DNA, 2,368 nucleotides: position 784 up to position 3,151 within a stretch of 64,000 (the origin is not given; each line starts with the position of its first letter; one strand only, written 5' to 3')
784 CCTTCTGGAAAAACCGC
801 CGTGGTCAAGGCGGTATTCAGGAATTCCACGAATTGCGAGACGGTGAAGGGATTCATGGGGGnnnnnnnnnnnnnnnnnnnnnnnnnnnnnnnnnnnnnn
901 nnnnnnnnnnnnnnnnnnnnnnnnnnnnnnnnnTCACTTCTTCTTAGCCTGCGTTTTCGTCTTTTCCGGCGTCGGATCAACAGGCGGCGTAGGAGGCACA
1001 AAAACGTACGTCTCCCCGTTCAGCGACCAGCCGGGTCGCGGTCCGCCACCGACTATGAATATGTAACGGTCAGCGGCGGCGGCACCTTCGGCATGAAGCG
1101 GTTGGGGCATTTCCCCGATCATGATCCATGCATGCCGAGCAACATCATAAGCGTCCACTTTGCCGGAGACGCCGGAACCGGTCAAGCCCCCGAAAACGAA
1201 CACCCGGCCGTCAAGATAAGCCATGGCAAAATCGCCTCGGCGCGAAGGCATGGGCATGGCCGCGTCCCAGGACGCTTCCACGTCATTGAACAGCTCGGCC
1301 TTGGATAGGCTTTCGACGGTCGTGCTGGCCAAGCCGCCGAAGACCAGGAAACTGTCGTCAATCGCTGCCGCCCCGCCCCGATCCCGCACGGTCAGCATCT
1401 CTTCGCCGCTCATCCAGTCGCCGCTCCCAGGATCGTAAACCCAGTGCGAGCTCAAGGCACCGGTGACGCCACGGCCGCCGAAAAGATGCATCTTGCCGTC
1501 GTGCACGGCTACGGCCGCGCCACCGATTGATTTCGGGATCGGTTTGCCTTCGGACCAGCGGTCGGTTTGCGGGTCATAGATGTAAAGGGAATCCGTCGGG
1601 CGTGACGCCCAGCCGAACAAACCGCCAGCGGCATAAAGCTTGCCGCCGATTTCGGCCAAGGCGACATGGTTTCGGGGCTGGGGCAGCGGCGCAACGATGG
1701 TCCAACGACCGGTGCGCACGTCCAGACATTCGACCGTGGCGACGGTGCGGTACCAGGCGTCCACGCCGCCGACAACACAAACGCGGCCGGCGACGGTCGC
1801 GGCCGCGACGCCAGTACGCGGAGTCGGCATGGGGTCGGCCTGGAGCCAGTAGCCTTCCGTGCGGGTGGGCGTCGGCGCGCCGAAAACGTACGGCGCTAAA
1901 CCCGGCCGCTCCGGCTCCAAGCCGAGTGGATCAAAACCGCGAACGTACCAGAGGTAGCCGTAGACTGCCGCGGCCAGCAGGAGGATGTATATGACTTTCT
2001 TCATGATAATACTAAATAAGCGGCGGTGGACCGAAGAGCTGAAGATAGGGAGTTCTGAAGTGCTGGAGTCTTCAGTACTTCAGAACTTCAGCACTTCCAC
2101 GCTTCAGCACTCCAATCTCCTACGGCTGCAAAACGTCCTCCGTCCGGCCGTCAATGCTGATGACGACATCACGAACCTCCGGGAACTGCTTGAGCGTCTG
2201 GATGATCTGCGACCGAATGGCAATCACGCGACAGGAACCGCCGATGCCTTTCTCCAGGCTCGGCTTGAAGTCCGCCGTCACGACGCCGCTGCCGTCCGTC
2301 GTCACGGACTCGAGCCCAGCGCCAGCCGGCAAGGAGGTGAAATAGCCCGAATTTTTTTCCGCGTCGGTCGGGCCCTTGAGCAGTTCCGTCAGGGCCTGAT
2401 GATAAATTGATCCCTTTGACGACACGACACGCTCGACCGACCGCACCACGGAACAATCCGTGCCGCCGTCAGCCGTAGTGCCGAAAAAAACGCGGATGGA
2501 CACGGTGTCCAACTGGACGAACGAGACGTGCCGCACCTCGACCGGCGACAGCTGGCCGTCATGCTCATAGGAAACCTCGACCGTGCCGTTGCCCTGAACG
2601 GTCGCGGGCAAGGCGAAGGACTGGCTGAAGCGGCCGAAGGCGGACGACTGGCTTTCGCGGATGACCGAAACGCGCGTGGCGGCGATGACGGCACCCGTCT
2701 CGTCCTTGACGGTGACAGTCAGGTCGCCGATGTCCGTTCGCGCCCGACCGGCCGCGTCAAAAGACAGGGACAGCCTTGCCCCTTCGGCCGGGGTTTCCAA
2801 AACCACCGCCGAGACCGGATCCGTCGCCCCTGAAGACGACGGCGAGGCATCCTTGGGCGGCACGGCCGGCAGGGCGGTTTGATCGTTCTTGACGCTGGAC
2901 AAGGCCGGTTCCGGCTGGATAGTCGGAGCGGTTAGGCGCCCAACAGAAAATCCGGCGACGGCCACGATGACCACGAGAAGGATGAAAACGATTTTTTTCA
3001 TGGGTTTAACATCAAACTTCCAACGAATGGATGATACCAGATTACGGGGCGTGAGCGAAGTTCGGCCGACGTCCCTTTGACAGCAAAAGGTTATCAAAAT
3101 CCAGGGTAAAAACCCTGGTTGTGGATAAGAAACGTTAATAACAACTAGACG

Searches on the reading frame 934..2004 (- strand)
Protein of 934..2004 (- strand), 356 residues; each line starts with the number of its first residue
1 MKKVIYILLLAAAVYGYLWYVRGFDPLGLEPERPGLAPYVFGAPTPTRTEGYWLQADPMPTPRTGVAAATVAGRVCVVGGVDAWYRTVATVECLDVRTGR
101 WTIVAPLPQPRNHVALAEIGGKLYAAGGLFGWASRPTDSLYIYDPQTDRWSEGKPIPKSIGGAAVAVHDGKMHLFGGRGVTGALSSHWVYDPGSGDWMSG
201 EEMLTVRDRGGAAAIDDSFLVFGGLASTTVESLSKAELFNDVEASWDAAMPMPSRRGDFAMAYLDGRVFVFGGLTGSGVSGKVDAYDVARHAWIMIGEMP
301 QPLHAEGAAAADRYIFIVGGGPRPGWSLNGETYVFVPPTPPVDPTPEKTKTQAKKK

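Call 10: search_protein_families(library=pfam, proteins=[window:934-2004:-], max_evalue=0.01)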
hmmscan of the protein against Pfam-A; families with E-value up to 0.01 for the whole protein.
window:934-2004:- (356 aa): 9 families
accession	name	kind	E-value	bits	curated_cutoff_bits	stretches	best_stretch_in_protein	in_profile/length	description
PF01344.31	Kelch_1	-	9.4e-44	147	20.1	4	110-155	1-44/46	Kelch motif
PF13964.12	Kelch_6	-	1.3e-31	107.9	25.3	3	62-111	1-50/50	Kelch motif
PF24681.1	Kelch_KLHDC2_KLHL20_DRC7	-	1.1e-29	103.8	50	2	57-224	45-221/221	KLHDC2/KLHL20/DRC7 Kelch-repeats domain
PF13418.12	Kelch_4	-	3.1e-23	81.9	21.6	3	256-300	2-48/49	Galactose oxidase, central domain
PF07646.21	Kelch_2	-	6.2e-23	80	21.3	2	110-157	1-48/48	Kelch motif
PF13415.12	Kelch_3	-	5.8e-22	77.8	22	1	266-303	2-40/48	Galactose oxidase, central domain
PF25210.1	Kelch_FKB95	-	8.3e-18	65.4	70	2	107-197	29-120/268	FKB95, Kelch-repeats domain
PF24981.1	Beta-prop_ATRN-LZTR1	-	1.5e-13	51.1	50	1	124-320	2-219/289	Attractin/LZTR1 beta-propeller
PF24996.1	NANM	-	4.7e-12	45.9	45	2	97-178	39-125/350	N-acetylneuraminate epimerase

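Call 25: find_encoding_contigs(protein=window:934-2004:-, flank=10000, max_places=3)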
Protein window:934-2004:- (356 aa): 1 contig read that carries it; 1 place shown.
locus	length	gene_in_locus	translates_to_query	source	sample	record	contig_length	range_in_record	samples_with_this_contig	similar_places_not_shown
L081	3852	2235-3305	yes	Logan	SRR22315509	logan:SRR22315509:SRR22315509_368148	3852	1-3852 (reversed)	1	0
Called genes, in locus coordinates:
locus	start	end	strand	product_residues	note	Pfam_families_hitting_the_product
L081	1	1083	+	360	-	?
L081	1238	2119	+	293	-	PF10648:Gmad2, PF10646:Germane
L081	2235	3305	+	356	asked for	PF13964:Beta-prop_Calicin, PF24681:Kelch_KLHDC2_KLHL20_DRC7, PF01344:Kelch_1, PF01344:Kelch_1, PF13415:Beta-prop_FBX42, PF24981:Beta-prop_ATRN-LZTR1, PF13415:Beta-prop_FBX42, PF13964:Beta-prop_Calicin, +8 more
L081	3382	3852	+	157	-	?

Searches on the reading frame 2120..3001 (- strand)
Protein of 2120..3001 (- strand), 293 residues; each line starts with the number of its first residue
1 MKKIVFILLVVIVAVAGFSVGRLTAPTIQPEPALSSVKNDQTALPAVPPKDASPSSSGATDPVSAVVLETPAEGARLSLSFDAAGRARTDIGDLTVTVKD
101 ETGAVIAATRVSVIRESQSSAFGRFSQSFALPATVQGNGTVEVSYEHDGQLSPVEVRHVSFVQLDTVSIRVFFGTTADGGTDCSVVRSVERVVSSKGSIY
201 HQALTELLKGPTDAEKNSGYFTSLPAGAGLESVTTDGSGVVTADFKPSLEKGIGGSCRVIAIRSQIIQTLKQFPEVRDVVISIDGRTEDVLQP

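Call 10: search_protein_families(library=pfam, proteins=[window:2120-3001:-], max_evalue=0.01)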
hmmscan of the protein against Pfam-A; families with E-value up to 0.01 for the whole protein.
window:2120-3001:- (293 aa): 3 families
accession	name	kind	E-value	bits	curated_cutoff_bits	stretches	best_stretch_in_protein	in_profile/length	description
PF10646.14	Germane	-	1.1e-16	61.9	23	1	181-287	10-115/117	Sporulation and spore germination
PF10648.15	Gmad2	-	8.7e-08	32.8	25.7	1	66-144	2-78/86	Immunoglobulin-like domain of bacterial spore germination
PF13620.12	CarboxypepD_reg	-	0.0024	18.6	32.3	1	94-146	2-57/82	Carboxypeptidase regulatory-like domain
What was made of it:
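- Checked: Site 1 falls inside an over-long ORF, but the real GerMN/Gmad2 gene starts at 3001 (293-aa product, calls 10 and 25).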

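Call 69: search_protein_families(library=ncbifam, proteins=[window:2120-3001:-], max_evalue=0.01)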
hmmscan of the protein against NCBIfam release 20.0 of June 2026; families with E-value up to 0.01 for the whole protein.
window:2120-3001:- (293 aa): 0 families
